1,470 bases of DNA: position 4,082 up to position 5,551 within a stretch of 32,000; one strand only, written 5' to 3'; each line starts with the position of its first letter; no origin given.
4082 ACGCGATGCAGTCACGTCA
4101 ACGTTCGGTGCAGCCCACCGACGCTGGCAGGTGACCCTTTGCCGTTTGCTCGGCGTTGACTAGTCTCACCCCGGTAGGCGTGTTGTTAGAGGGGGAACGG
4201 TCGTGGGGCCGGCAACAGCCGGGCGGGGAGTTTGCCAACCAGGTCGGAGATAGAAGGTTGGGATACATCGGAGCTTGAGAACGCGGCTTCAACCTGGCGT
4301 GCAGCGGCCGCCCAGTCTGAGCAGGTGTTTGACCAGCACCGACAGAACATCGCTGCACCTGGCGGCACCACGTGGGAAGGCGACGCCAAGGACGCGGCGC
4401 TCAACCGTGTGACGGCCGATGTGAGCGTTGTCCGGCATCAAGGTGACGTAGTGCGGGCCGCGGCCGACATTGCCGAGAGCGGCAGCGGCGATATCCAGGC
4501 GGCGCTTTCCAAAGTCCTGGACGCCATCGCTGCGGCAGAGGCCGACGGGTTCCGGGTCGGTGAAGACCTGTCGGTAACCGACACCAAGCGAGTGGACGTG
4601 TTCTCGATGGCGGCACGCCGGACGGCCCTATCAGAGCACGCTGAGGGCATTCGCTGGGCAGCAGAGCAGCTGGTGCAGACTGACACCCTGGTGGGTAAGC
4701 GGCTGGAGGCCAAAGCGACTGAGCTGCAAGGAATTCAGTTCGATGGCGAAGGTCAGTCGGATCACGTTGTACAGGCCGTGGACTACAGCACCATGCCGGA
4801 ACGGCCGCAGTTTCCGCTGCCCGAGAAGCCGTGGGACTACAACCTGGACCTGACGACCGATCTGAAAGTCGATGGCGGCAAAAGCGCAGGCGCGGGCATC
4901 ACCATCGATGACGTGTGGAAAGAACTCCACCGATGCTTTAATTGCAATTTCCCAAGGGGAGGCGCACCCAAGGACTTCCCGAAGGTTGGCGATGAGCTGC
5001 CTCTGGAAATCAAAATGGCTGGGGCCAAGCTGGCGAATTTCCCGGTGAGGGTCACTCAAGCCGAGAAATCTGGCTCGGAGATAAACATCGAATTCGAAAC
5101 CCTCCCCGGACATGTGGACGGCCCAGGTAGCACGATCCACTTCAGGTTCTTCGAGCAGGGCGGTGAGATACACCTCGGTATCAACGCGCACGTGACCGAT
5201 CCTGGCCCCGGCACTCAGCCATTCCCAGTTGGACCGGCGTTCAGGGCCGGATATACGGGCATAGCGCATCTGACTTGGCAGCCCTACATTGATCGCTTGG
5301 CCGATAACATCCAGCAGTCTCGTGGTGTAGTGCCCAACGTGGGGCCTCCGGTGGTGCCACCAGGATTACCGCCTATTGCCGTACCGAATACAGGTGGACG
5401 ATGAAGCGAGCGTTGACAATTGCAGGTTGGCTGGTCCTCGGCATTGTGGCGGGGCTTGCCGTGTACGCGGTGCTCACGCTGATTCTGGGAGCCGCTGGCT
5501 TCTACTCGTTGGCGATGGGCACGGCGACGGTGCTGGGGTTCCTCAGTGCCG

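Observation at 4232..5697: Candidate T7SS-style polymorphic toxin with an unassigned effector domain, coupled to a small multi-pass membrane protein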

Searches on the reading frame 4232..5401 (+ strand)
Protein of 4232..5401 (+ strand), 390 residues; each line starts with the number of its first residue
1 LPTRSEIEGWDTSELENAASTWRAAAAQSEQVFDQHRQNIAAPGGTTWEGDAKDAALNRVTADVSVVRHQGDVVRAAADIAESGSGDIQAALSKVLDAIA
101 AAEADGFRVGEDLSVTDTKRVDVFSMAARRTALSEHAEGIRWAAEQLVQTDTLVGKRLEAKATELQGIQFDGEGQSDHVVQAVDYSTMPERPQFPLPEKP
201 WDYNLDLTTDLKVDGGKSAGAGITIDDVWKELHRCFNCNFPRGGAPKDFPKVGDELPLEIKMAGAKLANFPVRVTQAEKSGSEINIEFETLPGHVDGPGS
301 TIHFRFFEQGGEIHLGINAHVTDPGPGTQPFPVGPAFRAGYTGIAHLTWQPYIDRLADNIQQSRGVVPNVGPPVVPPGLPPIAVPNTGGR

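Call 4: search_protein_families(library=pfam, proteins=[window:4232-5401:+], max_evalue=1)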
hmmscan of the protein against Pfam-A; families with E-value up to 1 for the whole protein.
window:4232-5401:+ (390 aa): 2 families
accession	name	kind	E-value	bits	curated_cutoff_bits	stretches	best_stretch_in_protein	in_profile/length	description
PF06013.18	WXG100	-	0.0027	18.4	27.3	1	11-56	5-49/86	Proteins of 100 residues with WXG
PF00823.25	PPE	-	0.032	14.7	26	1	13-97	21-105/165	PPE family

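Call 5: search_protein_families(library=ncbifam, proteins=[window:4232-5401:+], max_evalue=1)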
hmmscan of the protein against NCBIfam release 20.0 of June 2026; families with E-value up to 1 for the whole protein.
window:4232-5401:+ (390 aa): 1 family
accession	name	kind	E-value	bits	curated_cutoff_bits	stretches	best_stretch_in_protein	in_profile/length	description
TIGR03930.1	WXG100_ESAT6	subfamily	0.0017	18.5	44.85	1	11-56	5-49/90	WXG100 family type VII secretion target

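Call 7: find_homologous_proteins(query=window:4232-5401:+)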
Query window:4232-5401:+ (390 aa): 265 proteins with E <= 0.001 among 8000 candidates; the best 120 are listed.
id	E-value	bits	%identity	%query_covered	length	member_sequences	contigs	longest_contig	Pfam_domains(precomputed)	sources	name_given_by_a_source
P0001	5.5e-258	874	98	100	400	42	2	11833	-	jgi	-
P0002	1.4e-204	698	78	99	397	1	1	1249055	-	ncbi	ncbi:hypothetical protein ABQF34_04385 [Mycolicibacterium boenickei]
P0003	6.5e-199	679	75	100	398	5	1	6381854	-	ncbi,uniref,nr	ncbi:hypothetical protein [Mycobacterium sp. DL440]|uniref:hypothetical protein n=1 Tax=Mycobacteriu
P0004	5.5e-198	676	81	92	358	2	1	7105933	-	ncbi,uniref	ncbi:hypothetical protein [Mycolicibacterium goodii]|uniref:hypothetical protein n=1 Tax=Mycolicibac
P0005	5.5e-197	673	75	100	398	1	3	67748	-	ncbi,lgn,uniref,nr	ncbi:hypothetical protein BA059_09740 [Mycolicibacterium sp. (ex Dasyatis americana)]|uniref:hypothe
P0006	2.0e-194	664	74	100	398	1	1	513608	-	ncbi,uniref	ncbi:hypothetical protein [Mycobacterium sp. NPDC050441]|uniref:hypothetical protein n=1 Tax=Mycobac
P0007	1.6e-193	661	74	100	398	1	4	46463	-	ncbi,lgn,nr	ncbi:hypothetical protein A5699_07085 [Mycobacterium sp. E802]|nr:hypothetical protein A5699_07085 [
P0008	2.8e-193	661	74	100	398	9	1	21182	-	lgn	-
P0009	1.5e-156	540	65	99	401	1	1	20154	-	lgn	-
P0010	6.4e-150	518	63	94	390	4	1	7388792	-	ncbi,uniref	ncbi:WXG100 family type VII secretion target [Mycolicibacterium wolinskyi]|uniref:WXG100 family type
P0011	3.2e-142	492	62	97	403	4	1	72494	-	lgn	-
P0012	6.0e-142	492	61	97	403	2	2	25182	-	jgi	jgi:hypothetical protein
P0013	3.6e-140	486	60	95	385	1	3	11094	-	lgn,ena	-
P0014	3.9e-139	482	65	84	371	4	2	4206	-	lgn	-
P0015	2.5e-138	480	57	94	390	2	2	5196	-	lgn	-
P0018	1.6e-116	408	56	95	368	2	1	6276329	-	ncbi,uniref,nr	ncbi:hypothetical protein [Mycolicibacterium farcinogenes]|uniref:hypothetical protein n=1 Tax=Mycol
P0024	8.8e-89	317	45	94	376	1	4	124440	-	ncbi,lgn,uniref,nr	ncbi:hypothetical protein [Mycobacterium sp. D16R24]|uniref:hypothetical protein n=1 Tax=Mycobacteri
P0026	4.8e-86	307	44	93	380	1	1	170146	-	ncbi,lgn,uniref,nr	ncbi:Uncharacterised protein [Mycolicibacterium vanbaalenii]|uniref:Uncharacterized protein n=1 Tax=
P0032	2.2e-73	266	62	48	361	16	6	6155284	-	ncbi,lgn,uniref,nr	ncbi:DUF4226 domain-containing protein [Mycobacterium riyadhense]|uniref:DUF4226 domain-containing p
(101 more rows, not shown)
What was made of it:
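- On PEST / Eat-type ESX-secreted polymorphic toxin cassette: At least 7 different Pfam toxin domains behind this N-domain (call 7).
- The N-domain is shared with proteins bearing at least 7 different Pfam toxin domains (call 7). The N-domain is otherwise attached to nucleases, deamidases and RNases (call 7).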

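Call 8: search_dna_similar(query=window:4232-5401:+, collection=phages, mode=protein, max_evalue=0.001, max_rows=30)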
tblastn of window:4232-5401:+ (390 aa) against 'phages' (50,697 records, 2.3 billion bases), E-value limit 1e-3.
Records with a match: 10; places in all: 10; records where one place covers at least 80% of the query: 0.
Best place of each record, by identity: 60-80% 1; <60% 9.
By first word of the organism name: Mycobacterium 10.
By host as written in the record: Mycobacterium smegmatis mc2 155 4; Mycobacterium smegmatis mc2155 2; Mycobacterium smegmatis mc#155 2; Mycobacterium abscessus CCUG48898T 1; Mycobacterium abscessus GD43A 1.
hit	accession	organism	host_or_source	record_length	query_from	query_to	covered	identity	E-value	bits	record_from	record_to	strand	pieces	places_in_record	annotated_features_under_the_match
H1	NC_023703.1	Mycobacterium phage Dori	Mycobacterium smegmatis mc2 155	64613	1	236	61%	53.6%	2e-59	214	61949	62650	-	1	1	88: hypothetical protein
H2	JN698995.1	Mycobacterium phage Dori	Mycobacterium smegmatis mc2 155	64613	1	236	61%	53.6%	2e-59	214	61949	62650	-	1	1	88: hypothetical protein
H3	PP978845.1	Mycobacterium phage Mao1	Mycobacterium smegmatis mc2155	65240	1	187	48%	60.1%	2e-57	207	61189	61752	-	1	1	92: hypothetical protein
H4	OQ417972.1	Mycobacterium phage CCUG48898T-2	Mycobacterium abscessus CCUG48898T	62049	1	171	44%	51.4%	6e-38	151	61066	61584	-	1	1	109: polymorphic toxin protein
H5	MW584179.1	Mycobacterium phage prophiGD43A-1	Mycobacterium abscessus GD43A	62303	1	172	44%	50.6%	9e-38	150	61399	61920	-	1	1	117: polymorphic toxin protein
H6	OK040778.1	Mycobacterium phage Devera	Mycobacterium smegmatis mc2155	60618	45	197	39%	38.2%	1e-12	76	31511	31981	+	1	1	42: WXG100 domain and membrane protein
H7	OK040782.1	Mycobacterium phage Illumine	Mycobacterium smegmatis mc#155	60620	45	197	39%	38.2%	1e-12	76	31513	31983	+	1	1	41: WXG100 domain and membrane protein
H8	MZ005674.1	Mycobacterium phage Dole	Mycobacterium smegmatis mc#155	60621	45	197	39%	38.2%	1e-12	76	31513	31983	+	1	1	41: hypothetical protein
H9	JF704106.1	Mycobacterium phage Anaya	Mycobacterium smegmatis mc2 155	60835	45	197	39%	36.9%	5e-10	67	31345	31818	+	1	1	none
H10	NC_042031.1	Mycobacterium phage Anaya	Mycobacterium smegmatis mc2 155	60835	45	197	39%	36.9%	5e-10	67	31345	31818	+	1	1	none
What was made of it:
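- On PEST / Eat-type ESX-secreted polymorphic toxin cassette: 50.6-51.4% identity over residues 1-172 to M. abscessus prophage 'polymorphic toxin protein' genes (call 8).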

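Call 9: search_solved_structures(query=window:4232-5401:+, max_evalue=10)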
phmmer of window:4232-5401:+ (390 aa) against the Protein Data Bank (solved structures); distinct sequences matched with E-value up to 10: 3.
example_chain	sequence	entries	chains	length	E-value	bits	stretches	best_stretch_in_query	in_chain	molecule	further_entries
2rqr_A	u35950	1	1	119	0.49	12.7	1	186-258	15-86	Engulfment and cell motility protein 1,Dedicator of cytokinesis protein 2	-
6ede_A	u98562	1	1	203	0.64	12.3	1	176-217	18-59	Probable RNA 2'-phosphotransferase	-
8dt0_A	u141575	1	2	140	0.97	11.7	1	16-110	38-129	Scaffolding protein functional sites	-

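Call 14: find_encoding_contigs(protein=P0003, flank=6000, max_places=3)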
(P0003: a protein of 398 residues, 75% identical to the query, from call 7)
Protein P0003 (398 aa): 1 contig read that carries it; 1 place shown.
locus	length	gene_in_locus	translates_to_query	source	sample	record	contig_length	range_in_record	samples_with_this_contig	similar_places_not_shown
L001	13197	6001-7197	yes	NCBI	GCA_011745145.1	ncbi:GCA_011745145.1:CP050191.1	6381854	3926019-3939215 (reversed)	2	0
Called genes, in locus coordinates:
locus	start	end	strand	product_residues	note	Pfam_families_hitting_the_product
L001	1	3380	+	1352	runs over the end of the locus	-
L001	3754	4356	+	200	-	-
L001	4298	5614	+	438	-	PF13560:HTH_31, PF01381:HTH_3, PF06114:Peptidase_M78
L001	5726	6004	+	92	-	PF10824:T7SS_ESX_EspC (faint)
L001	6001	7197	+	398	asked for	-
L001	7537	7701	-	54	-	-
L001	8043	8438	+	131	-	-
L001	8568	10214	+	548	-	PF01645:Glu_synthase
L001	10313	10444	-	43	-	-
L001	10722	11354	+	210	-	PF01083:Cutinase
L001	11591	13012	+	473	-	PF00069:Pkinase, PF07714:PK_Tyr_Ser-Thr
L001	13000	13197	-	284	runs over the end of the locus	-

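Call 23: find_encoding_contigs(protein=P0010, flank=4000, max_places=2)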
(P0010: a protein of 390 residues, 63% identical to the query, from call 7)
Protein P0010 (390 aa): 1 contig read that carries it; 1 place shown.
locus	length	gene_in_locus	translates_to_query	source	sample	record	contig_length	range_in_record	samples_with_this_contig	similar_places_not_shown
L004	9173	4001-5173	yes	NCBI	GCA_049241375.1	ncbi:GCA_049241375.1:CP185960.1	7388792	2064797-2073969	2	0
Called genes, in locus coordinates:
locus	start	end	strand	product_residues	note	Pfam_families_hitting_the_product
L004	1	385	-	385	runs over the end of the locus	-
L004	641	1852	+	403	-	-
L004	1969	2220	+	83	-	-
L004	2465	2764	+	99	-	PF08100:Dimerisation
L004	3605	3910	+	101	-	PF00589:Phage_integrase (weak)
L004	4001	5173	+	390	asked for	-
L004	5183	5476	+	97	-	-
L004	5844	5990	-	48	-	-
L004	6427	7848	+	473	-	PF00583:Acetyltransf_1 (weak)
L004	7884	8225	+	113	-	-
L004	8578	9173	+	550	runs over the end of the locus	PF03485:Arg_tRNA_synt_N, PF00133:tRNA-synt_1 (faint), PF09334:tRNA-synt_1g (faint), PF00750:tRNA-synt_1d, PF05746:DALR_1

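Call 24: find_encoding_contigs(protein=P0026, flank=4000, max_places=2)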
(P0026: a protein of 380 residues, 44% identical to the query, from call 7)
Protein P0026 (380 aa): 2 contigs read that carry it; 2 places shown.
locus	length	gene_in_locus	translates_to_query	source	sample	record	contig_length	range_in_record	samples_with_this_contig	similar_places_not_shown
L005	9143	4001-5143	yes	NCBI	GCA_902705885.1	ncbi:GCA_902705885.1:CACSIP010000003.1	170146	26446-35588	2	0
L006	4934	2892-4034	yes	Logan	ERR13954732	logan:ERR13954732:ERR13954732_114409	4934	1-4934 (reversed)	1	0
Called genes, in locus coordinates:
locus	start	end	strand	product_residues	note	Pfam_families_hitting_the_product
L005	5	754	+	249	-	PF02754:CCG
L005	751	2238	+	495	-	PF02589:LUD_dom, PF13187:Fer4_9 (faint), PF13183:Fer4_8, PF13237:Fer4_10 (faint), PF11870:LutB_C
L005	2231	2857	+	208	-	PF02589:LUD_dom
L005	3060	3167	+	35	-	-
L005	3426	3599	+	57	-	-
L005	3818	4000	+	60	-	-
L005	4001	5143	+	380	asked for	-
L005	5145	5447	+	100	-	-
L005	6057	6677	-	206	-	-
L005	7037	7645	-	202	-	-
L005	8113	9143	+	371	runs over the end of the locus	PF17198:AveC_like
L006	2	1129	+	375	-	?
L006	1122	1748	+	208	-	PF02589:LUD_dom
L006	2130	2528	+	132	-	PF06689:zf-C4_ClpX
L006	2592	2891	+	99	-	-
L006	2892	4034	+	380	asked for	-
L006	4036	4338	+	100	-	-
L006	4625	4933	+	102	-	?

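Call 25: find_encoding_contigs(protein=P0032, flank=4000, max_places=2)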
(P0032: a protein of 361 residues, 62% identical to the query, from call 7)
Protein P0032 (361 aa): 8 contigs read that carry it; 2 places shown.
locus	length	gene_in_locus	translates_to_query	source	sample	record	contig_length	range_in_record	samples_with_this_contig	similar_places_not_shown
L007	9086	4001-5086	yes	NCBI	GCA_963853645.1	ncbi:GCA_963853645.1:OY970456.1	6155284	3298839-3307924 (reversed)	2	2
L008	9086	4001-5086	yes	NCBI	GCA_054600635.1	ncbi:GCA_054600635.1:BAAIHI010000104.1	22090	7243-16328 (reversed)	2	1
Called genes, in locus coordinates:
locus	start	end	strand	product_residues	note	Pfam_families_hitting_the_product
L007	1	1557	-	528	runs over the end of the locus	PF05108:T7SS_ESX1_EccB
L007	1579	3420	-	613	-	PF21545:T7SS_EccA1_N, PF00004:AAA, PF17866:AAA_lid_6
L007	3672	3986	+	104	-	PF10824:T7SS_ESX_EspC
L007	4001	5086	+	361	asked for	-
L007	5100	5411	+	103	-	-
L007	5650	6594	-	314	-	-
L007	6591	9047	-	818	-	-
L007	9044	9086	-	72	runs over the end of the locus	-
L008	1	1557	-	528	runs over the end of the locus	PF05108:T7SS_ESX1_EccB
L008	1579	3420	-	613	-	PF21545:T7SS_EccA1_N, PF00004:AAA, PF17866:AAA_lid_6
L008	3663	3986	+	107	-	PF10824:T7SS_ESX_EspC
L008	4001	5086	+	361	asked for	-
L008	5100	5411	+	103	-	-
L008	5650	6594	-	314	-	-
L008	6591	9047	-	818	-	-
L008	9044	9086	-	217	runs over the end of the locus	-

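Call 26: find_encoding_contigs(protein=P0024, flank=4000, max_places=1)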
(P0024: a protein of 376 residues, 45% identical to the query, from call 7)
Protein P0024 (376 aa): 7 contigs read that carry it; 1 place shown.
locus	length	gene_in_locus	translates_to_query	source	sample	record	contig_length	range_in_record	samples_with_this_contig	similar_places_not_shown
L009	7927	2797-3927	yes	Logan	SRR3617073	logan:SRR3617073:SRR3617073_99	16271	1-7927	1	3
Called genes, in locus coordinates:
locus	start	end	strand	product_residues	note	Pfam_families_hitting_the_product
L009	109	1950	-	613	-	PF00501:AMP-binding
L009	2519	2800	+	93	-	-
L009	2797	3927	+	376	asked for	-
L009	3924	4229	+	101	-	-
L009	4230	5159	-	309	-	PF01451:LMWPc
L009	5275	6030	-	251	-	-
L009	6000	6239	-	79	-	-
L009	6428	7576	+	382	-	-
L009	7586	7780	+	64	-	-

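Call 27: find_encoding_contigs(protein=P0018, flank=4000, max_places=1)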
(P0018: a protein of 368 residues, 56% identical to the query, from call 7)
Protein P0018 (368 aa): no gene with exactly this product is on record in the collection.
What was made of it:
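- Tried and rejected: One look-up (P0018) failed (call 27).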

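Call 28: find_encoding_contigs(protein=P0001, flank=8000, max_places=2)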
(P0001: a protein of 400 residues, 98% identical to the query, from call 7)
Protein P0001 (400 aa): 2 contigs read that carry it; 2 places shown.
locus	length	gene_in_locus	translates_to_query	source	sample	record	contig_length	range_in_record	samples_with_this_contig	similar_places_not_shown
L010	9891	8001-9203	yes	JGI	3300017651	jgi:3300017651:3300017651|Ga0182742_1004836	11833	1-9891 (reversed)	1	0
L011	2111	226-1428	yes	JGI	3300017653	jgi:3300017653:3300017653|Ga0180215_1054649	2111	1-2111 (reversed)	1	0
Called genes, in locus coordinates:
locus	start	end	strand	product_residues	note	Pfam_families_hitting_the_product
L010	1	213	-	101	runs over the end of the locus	-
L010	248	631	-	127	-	-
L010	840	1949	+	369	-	PF00989:PAS, PF08448:PAS_4, PF13188:PAS_8 (weak), PF13426:PAS_9, PF07730:HisKA_3, PF13581:HATPase_c_2 (weak), PF02518:HATPase_c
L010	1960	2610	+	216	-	PF00072:Response_reg, PF08281:Sigma70_r4_2 (faint), PF00196:GerE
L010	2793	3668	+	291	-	PF00106:adh_short, PF01370:Epimerase, PF08659:KR, PF13460:NAD_binding_10, PF13561:adh_short_C2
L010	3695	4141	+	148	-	PF10604:Polyketide_cyc2, PF03364:Polyketide_cyc (faint)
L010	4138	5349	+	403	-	PF07690:MFS_1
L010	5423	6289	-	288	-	PF00296:Bac_luciferase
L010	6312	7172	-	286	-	PF04116:FA_hydroxylase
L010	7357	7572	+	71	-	-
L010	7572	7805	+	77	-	-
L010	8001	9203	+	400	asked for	-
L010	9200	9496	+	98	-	-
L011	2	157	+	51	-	?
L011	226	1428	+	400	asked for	-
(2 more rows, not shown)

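Call 44: search_protein_families(library=phrogs, proteins=[window:4232-5401:+], max_evalue=0.01)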
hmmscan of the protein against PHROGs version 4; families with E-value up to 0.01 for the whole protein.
window:4232-5401:+ (390 aa): 0 families

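Call 82: get_annotated_region(hit=H1, flank=2500)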
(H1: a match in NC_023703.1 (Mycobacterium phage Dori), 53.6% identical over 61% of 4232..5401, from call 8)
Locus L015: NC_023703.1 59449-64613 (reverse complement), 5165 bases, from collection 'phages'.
description: Mycobacterium phage Dori, complete genome.
organism: Mycobacterium phage Dori (NCBI taxid 1089121)
taxonomy: Viruses; Duplodnaviria; Heunggongvirae; Uroviricota; Caudoviricetes
host: Mycobacterium smegmatis mc2 155; source: fishpond soil; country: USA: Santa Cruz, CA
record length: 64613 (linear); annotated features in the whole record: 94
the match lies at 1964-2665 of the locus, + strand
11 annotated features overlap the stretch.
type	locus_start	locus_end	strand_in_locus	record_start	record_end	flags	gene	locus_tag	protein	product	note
CDS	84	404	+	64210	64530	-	94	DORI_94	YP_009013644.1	hypothetical protein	gp94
CDS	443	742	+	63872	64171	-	93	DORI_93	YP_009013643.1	hypothetical protein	gp93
CDS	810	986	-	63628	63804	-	92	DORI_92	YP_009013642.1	hypothetical protein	gp92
CDS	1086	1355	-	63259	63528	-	91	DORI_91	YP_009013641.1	hypothetical protein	gp91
CDS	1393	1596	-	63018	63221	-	90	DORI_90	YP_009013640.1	resolvase domain protein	gp90; TnpR resolvase domain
CDS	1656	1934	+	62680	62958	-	89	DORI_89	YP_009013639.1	hypothetical protein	gp89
CDS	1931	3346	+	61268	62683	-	88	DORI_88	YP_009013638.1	hypothetical protein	gp88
CDS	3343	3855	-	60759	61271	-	87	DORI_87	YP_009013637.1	hypothetical protein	gp87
CDS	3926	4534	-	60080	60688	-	86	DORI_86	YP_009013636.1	DNA invertase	gp86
CDS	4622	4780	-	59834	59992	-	85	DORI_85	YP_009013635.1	hypothetical protein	gp85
CDS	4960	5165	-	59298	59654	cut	84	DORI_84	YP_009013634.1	flagellar hook length control protein-like protein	gp84; similar to M. avium flagellar hook length control protein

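Call 83: get_annotated_region(hit=H5, flank=2500)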
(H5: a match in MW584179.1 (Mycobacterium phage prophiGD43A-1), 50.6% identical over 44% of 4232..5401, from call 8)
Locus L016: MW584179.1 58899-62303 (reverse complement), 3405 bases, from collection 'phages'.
description: Mycobacterium phage prophiGD43A-1, complete genome.
organism: Mycobacterium phage prophiGD43A-1 (NCBI taxid 2813260)
taxonomy: Viruses; Duplodnaviria; Heunggongvirae; Uroviricota; Caudoviricetes
host: Mycobacterium abscessus GD43A; source: -; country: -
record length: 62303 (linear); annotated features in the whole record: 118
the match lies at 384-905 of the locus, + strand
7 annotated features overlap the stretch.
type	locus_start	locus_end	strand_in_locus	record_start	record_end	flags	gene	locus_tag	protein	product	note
CDS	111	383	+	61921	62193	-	118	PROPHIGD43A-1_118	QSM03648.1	ESX complex protein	-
CDS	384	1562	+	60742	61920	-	117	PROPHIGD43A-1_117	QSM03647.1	polymorphic toxin protein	-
CDS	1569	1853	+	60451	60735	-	116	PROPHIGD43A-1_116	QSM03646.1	hypothetical protein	-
CDS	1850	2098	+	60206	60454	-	115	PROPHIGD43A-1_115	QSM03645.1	hypothetical protein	-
CDS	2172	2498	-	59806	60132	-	114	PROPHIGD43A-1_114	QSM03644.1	hypothetical protein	-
CDS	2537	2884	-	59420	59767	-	113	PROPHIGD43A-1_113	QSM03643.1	hypothetical protein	-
CDS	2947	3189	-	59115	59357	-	112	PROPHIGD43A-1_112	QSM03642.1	hypothetical protein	-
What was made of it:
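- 4232..4741 (+): N-terminal helical T7SS-targeting domain (res 1-170): helix 13-41, WEG turn, helix 51-104, short beta-hairpin, helix 123-166. 50.6% identity to prophiGD43A-1 gp117 'polymorphic toxin protein' (calls 8, 83).
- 50.6% identity to prophiGD43A-1 gp117 'polymorphic toxin protein', which is flanked by an 'ESX complex protein' gene (calls 8, 83).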
